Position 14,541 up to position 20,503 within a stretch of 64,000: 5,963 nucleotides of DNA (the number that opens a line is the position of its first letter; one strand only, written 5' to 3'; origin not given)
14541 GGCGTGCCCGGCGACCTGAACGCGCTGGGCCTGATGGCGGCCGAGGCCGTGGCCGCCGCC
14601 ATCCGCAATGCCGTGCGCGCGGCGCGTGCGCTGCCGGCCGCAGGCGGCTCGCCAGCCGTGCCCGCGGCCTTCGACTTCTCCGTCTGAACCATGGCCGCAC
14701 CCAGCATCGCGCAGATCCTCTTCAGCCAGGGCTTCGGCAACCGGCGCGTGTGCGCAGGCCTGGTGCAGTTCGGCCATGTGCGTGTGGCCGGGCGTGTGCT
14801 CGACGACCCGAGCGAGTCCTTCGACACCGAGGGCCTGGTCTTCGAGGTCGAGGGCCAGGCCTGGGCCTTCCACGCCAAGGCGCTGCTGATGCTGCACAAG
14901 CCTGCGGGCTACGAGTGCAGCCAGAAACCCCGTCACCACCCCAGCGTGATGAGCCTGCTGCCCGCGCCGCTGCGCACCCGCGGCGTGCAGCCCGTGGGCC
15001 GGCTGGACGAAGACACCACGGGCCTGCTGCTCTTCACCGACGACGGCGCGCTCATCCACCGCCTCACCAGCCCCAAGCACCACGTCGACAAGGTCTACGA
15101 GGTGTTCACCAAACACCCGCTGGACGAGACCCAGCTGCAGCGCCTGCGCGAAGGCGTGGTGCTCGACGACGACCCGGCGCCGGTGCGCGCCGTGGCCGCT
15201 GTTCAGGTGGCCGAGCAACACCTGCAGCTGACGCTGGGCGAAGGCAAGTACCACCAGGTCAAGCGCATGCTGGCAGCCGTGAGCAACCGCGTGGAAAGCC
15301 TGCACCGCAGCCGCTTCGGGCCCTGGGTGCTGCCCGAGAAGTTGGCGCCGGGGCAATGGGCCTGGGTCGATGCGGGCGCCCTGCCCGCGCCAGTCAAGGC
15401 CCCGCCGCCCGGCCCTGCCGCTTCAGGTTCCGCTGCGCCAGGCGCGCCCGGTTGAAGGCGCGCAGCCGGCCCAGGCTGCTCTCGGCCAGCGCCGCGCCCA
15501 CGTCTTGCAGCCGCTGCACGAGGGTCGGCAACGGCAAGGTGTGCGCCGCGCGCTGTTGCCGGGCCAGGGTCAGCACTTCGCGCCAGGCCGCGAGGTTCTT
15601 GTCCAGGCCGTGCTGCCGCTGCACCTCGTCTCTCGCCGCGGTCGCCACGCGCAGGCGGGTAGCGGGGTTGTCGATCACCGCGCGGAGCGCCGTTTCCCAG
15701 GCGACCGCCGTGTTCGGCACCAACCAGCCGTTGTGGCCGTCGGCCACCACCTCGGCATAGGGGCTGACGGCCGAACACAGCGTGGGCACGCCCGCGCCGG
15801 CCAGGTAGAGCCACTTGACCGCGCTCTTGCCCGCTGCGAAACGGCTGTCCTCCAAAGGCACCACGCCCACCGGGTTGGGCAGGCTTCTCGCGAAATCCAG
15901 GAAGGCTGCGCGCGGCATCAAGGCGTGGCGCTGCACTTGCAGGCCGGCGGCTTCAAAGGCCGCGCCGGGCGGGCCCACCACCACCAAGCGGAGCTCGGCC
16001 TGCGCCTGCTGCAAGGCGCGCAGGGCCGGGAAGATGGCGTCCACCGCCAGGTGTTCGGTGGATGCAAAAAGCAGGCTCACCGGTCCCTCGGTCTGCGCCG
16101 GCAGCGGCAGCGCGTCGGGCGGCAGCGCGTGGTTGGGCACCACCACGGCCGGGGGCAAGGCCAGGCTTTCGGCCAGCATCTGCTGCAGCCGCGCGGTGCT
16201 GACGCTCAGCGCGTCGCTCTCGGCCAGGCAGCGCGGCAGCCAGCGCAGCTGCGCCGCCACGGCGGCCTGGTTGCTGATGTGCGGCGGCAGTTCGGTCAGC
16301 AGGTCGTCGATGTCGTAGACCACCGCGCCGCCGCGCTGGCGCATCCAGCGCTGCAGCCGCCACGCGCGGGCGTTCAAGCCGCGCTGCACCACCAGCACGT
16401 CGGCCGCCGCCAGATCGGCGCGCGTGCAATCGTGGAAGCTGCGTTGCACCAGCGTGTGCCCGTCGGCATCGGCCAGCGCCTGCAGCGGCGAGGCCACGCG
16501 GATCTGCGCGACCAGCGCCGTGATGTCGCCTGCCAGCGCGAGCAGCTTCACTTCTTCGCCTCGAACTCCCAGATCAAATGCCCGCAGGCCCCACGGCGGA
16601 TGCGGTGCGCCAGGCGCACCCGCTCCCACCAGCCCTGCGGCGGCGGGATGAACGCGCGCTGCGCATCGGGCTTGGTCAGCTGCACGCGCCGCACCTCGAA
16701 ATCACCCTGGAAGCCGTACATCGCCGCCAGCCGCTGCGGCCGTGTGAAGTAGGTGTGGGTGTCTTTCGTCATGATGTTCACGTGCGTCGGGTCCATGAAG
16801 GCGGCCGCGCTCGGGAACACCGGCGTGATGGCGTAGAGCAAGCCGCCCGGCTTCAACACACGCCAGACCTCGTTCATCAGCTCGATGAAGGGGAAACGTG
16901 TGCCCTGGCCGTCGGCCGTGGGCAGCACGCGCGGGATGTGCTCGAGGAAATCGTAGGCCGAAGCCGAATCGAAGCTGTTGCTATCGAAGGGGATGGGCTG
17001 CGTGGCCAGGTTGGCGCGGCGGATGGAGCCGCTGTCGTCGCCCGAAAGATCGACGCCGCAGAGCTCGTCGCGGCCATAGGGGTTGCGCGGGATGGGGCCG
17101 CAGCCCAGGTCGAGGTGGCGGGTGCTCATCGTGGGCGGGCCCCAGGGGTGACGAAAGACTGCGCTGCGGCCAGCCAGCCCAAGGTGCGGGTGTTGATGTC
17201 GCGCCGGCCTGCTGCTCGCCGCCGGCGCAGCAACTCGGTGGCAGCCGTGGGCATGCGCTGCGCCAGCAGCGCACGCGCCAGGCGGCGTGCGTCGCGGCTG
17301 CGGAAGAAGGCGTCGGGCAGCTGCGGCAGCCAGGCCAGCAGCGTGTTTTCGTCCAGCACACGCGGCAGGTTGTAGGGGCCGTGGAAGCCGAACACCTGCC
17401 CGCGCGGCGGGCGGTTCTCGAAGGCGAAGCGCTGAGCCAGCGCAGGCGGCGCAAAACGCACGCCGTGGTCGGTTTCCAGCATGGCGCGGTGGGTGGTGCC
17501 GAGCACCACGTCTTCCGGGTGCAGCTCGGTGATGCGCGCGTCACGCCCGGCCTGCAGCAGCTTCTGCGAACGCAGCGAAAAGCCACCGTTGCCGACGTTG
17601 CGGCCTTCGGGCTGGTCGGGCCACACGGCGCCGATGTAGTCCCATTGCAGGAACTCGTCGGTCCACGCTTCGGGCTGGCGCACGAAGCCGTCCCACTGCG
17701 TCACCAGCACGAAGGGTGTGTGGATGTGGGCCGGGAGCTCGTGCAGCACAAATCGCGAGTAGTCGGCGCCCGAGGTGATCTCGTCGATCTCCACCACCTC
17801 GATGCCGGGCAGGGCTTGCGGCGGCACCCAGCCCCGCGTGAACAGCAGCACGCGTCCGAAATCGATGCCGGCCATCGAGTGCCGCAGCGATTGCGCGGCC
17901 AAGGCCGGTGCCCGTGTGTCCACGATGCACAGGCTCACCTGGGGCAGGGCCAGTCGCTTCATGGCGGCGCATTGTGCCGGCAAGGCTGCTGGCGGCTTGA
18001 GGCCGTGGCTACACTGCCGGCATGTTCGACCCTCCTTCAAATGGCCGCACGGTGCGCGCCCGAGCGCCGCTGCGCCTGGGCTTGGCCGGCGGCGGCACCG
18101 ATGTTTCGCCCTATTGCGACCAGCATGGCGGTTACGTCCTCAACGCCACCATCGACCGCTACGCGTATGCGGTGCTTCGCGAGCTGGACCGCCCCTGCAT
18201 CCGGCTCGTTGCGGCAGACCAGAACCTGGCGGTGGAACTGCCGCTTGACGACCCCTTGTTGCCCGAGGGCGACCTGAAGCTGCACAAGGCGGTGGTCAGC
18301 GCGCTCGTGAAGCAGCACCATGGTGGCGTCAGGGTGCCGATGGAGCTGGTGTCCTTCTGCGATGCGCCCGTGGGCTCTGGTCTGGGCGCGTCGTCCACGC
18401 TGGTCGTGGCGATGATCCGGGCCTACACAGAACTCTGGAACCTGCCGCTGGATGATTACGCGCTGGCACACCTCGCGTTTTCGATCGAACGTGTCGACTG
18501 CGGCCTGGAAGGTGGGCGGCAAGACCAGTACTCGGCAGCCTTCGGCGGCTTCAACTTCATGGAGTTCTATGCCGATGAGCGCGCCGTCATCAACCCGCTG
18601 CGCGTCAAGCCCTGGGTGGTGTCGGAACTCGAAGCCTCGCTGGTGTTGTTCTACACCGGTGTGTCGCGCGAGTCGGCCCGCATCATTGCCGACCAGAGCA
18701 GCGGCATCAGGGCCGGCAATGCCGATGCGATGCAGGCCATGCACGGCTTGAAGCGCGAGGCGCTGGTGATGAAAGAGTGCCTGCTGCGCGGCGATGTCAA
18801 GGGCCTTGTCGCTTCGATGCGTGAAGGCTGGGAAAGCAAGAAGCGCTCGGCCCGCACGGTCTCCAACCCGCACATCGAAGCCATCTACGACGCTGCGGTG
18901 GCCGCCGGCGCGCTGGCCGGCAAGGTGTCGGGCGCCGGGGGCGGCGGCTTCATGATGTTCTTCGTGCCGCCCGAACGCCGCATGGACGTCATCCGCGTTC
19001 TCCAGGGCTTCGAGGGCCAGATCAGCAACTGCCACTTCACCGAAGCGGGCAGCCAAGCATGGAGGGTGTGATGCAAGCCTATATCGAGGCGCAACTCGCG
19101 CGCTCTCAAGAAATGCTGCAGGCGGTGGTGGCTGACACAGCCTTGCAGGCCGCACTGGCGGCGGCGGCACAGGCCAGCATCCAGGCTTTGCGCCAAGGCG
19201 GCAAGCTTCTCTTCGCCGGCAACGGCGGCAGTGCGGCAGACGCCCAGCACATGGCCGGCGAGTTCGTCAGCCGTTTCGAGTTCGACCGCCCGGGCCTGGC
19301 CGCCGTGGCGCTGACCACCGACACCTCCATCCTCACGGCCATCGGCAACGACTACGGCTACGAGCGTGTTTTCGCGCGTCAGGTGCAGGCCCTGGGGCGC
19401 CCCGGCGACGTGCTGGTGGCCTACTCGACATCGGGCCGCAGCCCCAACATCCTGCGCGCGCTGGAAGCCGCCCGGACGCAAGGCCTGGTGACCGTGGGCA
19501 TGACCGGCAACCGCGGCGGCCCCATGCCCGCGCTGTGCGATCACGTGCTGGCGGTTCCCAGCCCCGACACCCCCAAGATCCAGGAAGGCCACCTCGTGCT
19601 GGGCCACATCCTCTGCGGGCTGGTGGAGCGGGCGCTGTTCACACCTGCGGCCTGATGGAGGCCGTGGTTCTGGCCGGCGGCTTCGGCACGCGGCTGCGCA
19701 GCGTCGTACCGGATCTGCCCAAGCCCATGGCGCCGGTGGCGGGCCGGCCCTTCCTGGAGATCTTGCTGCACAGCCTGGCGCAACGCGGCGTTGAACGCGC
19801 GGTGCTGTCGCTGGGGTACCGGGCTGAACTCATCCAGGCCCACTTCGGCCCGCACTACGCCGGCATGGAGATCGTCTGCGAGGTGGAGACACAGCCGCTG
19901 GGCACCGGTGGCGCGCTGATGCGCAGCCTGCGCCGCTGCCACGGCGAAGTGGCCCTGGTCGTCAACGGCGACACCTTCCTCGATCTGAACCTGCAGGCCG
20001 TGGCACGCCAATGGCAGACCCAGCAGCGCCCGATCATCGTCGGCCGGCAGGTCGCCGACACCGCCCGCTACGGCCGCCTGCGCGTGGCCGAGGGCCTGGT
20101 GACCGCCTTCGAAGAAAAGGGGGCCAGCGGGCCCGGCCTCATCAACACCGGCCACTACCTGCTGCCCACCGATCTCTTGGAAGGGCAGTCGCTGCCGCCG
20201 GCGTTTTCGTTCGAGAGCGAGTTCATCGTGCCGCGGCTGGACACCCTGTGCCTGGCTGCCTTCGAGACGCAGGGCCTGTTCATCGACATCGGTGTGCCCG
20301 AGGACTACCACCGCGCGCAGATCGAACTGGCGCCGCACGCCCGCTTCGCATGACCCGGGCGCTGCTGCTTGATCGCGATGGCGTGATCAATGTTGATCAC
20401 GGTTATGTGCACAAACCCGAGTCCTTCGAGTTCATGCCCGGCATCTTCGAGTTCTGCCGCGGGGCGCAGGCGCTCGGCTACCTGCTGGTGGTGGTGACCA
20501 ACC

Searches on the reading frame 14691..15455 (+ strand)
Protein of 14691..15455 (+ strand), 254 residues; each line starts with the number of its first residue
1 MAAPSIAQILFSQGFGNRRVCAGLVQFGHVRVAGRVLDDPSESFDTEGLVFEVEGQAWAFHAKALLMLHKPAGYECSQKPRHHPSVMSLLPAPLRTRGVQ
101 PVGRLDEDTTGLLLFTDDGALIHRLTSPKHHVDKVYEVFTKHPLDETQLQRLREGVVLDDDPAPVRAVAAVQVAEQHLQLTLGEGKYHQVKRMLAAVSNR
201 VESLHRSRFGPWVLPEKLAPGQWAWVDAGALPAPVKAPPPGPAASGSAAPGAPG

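Call 9: search_protein_families(library=pfam, proteins=[window:14691-15455:+], max_evalue=0.001)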
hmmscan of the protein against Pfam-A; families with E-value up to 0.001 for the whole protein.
window:14691-15455:+ (254 aa): 2 families
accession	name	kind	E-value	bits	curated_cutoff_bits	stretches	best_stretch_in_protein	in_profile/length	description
PF00849.27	PseudoU_synth_2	-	2.9e-21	76.7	26.8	1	65-196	2-152/152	RNA pseudouridylate synthase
PF01479.30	S4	-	9.7e-05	22.5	22.8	1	7-42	4-40/48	S4 domain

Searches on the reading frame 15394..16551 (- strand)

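Call 9: search_protein_families(library=pfam, proteins=[window:15394-16344:-], max_evalue=0.001)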
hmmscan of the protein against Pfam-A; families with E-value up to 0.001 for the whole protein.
window:15394-16344:- (316 aa): 3 families
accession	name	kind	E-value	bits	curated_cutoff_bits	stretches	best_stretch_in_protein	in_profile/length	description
PF00534.26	Glycos_transf_1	-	2.7e-07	30.7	26.4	1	184-239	115-171/172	Glycosyl transferases group 1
PF13692.12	Glyco_trans_1_4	-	4.2e-06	27.5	27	1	100-226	20-142/142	Glycosyl transferases group 1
PF13524.12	Glyco_trans_1_2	-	5.8e-06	26.7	25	1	110-254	8-142/144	Glycosyl transferase-like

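Call 46: search_protein_families(library=ncbifam, proteins=[window:15394-16551:-], max_evalue=0.00001)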
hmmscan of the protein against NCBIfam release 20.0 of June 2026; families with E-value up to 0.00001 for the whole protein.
window:15394-16551:- (385 aa): 1 family
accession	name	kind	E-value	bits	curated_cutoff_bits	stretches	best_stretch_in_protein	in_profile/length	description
NF041876.1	EPS_EpsE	equivalog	3.8e-06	26.4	400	1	253-315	318-381/389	exopolysaccharide biosynthesis GT4 family glycosyltransferase EpsE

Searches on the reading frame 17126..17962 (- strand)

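Call 9: search_protein_families(library=pfam, proteins=[window:17126-17962:-], max_evalue=0.001)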
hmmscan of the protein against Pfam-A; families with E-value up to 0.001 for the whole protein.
window:17126-17962:- (278 aa): 1 family
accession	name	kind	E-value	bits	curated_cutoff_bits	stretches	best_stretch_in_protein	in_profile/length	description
PF18922.5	DUF5672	-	2.1e-17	63.7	24.4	1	60-185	10-148/164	Protein of unknown function (DUF5672)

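Call 46: search_protein_families(library=ncbifam, proteins=[window:17126-17962:-], max_evalue=0.00001)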
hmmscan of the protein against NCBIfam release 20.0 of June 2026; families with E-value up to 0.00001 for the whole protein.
window:17126-17962:- (278 aa): 0 families

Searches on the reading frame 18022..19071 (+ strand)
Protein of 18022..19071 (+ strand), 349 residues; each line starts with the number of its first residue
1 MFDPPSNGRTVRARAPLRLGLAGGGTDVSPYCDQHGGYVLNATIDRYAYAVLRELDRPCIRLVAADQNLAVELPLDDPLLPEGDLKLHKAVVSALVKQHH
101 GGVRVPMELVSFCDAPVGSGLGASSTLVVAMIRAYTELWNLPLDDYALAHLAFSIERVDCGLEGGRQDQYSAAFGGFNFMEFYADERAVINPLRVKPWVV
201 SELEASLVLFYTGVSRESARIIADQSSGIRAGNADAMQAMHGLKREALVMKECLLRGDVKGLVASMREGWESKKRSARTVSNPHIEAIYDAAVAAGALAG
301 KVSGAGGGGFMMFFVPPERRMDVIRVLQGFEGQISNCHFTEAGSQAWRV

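Call 9: search_protein_families(library=pfam, proteins=[window:18022-19071:+], max_evalue=0.001)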
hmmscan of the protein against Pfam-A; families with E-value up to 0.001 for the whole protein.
window:18022-19071:+ (349 aa): 2 families
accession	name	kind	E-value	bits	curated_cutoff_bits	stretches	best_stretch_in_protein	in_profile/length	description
PF00288.32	GHMP_kinases_N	-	1.8e-17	63.8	22.3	1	89-176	4-87/87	GHMP kinases N terminal domain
PF08544.19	GHMP_kinases_C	-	1.3e-11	45.2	21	1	250-321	1-72/85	GHMP kinases C terminal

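Call 46: search_protein_families(library=ncbifam, proteins=[window:18022-19071:+], max_evalue=0.00001)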
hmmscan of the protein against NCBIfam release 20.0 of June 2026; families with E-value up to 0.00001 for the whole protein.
window:18022-19071:+ (349 aa): 11 families
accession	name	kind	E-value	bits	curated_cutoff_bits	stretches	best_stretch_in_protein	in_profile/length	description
NF049969.1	GlMnHpPKinHddA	equivalog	3.6e-108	362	600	1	10-349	2-338/338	D-glycero-D-manno-heptose 7-phosphate kinase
NF009948.0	PRK13412.1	equivalog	3.2e-33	114.5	721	1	107-314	727-934/974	bifunctional fucokinase/fucose-1-phosphate guanylyltransferase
TIGR00549.1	mevalon_kin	equivalog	8.5e-20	71.4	163.05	1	88-312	62-274/276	mevalonate kinase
NF003036.0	PRK03926.1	equivalog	1.1e-15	57.5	403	1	113-343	82-295/302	mevalonate kinase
NF001816.0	PRK00555.1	equivalog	1.6e-13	50.4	509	1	10-176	2-161/363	galactokinase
NF003006.0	PRK03817.1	equivalog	3.4e-13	49.3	443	1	12-218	3-193/352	galactokinase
NF003705.0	PRK05322.1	equivalog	2.6e-11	42.9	385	1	31-175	34-181/388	galactokinase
TIGR00131.1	gal_kin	equivalog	1.1e-10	41.1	226.65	1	10-217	17-216/388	galactokinase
NF003472.0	PRK05101.1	equivalog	2.2e-10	40.1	499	1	13-175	23-181/382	galactokinase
NF002288.1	PRK01212.1-4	equivalog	3.2e-10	39.5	194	1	90-312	62-264/303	homoserine kinase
TIGR00191.1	thrB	equivalog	5.1e-10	38.7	168.25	1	105-312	79-264/304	homoserine kinase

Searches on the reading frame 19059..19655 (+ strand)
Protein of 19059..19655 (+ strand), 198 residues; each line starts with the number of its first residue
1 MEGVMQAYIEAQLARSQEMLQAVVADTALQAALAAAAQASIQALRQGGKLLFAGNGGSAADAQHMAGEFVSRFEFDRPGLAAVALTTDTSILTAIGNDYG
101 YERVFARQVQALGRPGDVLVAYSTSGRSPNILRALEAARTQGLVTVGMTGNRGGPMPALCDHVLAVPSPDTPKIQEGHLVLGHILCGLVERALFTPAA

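Call 46: search_protein_families(library=ncbifam, proteins=[window:19059-19655:+], max_evalue=0.00001)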
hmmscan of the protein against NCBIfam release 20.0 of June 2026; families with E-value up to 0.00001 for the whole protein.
window:19059-19655:+ (198 aa): 12 families
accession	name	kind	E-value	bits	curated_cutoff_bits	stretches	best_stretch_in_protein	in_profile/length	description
NF010546.0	PRK13936.1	equivalog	2e-62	210.5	276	1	7-195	5-194/197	phosphoheptose isomerase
TIGR00441.1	gmhA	equivalog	4.2e-58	195.8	209.45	1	41-190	5-154/154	D-sedoheptulose 7-phosphate isomerase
NF010547.0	PRK13938.1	equivalog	2.7e-46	157.7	320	1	23-196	21-194/196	D-sedoheptulose 7-phosphate isomerase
NF001628.0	PRK00414.1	equivalog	1.4e-43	148.8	265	1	6-192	3-189/192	D-sedoheptulose 7-phosphate isomerase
NF008138.0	PRK10886.1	equivalog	5.1e-43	147.1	352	1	20-195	13-192/196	DnaA initiator-associating protein DiaA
NF003915.0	PRK05441.1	subfamily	4.1e-13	49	168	1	17-166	34-182/300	N-acetylmuramic acid 6-phosphate etherase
NF009222.0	PRK12570.1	subfamily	1.1e-09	37.7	255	1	28-162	50-185/307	N-acetylmuramic acid 6-phosphate etherase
NF002805.0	PRK02947.1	subfamily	9.9e-09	34.7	135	1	13-149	8-141/247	sugar isomerase domain-containing protein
TIGR00274.1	TIGR00274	equivalog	2.3e-08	33.4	302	1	18-164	29-175/291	N-acetylmuramic acid 6-phosphate etherase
NF008458.0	PRK11337.1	equivalog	2.4e-07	30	378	1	111-174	184-247/293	MurR/RpiR family transcriptional regulator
NF046059.1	NagB_SO3506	equivalog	4.2e-06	26.3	430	0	116-166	87-137/330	glucosamine-6-phosphate deaminase NagB-II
NF040776.2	AlsR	equivalog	6.4e-06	25.3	400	0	111-174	172-235/279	transcriptional repressor AlsR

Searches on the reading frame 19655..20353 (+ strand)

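Call 9: search_protein_families(library=pfam, proteins=[window:19655-20353:+], max_evalue=0.001)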
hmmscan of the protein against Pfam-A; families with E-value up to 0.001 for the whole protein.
window:19655-20353:+ (232 aa): 2 families
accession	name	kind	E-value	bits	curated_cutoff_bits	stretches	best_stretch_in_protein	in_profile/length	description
PF00483.29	NTP_transferase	-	5.7e-22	78.9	21.2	1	3-222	2-239/245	Nucleotidyl transferase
PF12804.13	NTP_transf_3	-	3.6e-12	47.2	27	1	3-131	1-122/160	MobA-like NTP transferase domain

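Call 46: search_protein_families(library=ncbifam, proteins=[window:19655-20353:+], max_evalue=0.00001)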
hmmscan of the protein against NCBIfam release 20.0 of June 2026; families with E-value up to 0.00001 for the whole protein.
window:19655-20353:+ (232 aa): 23 families
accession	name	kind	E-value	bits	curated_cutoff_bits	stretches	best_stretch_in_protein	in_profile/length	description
NF049965.1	GlMnHpPGnyltfHddC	equivalog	1.9e-55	187.9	300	1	1-220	1-216/221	D-glycero-D-manno-heptose 1-phosphate guanosyltransferase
NF052502.1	man1P_GTase_Rv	exception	1.7e-37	129.1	440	1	1-225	1-230/352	mannose-1-phosphate guanylyltransferase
TIGR03992.1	Arch_glmU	subfamily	7.2e-31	107.4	292.1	1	1-218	1-220/393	bifunctional sugar-1-phosphate nucleotidylyltransferase/acetyltransferase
NF041313.1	UDPGP_AglF_Halo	equivalog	1.1e-23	83.9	400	1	1-222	1-231/234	UTP--glucose-1-phosphate uridylyltransferase AglF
TIGR02623.1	G1P_cyt_trans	equivalog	1.8e-20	73.5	300.25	2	1-66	1-66/255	glucose-1-phosphate cytidylyltransferase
NF045761.1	NAMPUrTaseMurU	equivalog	2.2e-18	67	250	1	1-123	1-124/226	N-acetylmuramate alpha-1-phosphate uridylyltransferase MurU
NF010933.0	PRK14353.1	equivalog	4.6e-16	58.5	505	1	3-156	8-161/453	bifunctional UDP-N-acetylglucosamine diphosphorylase/glucosamine-1-phosphate N-acetyltransferase GlmU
NF045697.1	MurNAcPUrMurU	equivalog_domain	1.3e-14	54.2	370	1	4-129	1-131/229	N-acetylmuramate alpha-1-phosphate uridylyltransferase MurU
NF041173.1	Sug_nt_acttase_Thmprot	equivalog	1.6e-14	53.7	600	1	1-176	1-174/405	bifunctional sugar-1-phosphate nucleotidylyltransferase/acetyltransferase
NF010935.0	PRK14355.1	equivalog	3.4e-14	52.3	718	1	2-159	5-163/459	bifunctional UDP-N-acetylglucosamine diphosphorylase/glucosamine-1-phosphate N-acetyltransferase GlmU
TIGR01173.1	glmU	equivalog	6.2e-14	51.7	366.85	1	1-170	1-172/452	bifunctional UDP-N-acetylglucosamine diphosphorylase/glucosamine-1-phosphate N-acetyltransferase GlmU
NF010934.1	PRK14354.1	equivalog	3.9e-12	45.4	450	1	3-158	2-156/447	bifunctional UDP-N-acetylglucosamine diphosphorylase/glucosamine-1-phosphate N-acetyltransferase GlmU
TIGR01208.1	rmlA_long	equivalog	6.7e-12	45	320.25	1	3-160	2-163/353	glucose-1-phosphate thymidylyltransferase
NF010932.0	PRK14352.1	equivalog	1.3e-11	43.8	611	1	3-155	9-163/488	bifunctional UDP-N-acetylglucosamine diphosphorylase/glucosamine-1-phosphate N-acetyltransferase GlmU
NF010940.0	PRK14360.1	equivalog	3.4e-11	42.3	602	1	4-145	5-145/452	bifunctional UDP-N-acetylglucosamine diphosphorylase/glucosamine-1-phosphate N-acetyltransferase GlmU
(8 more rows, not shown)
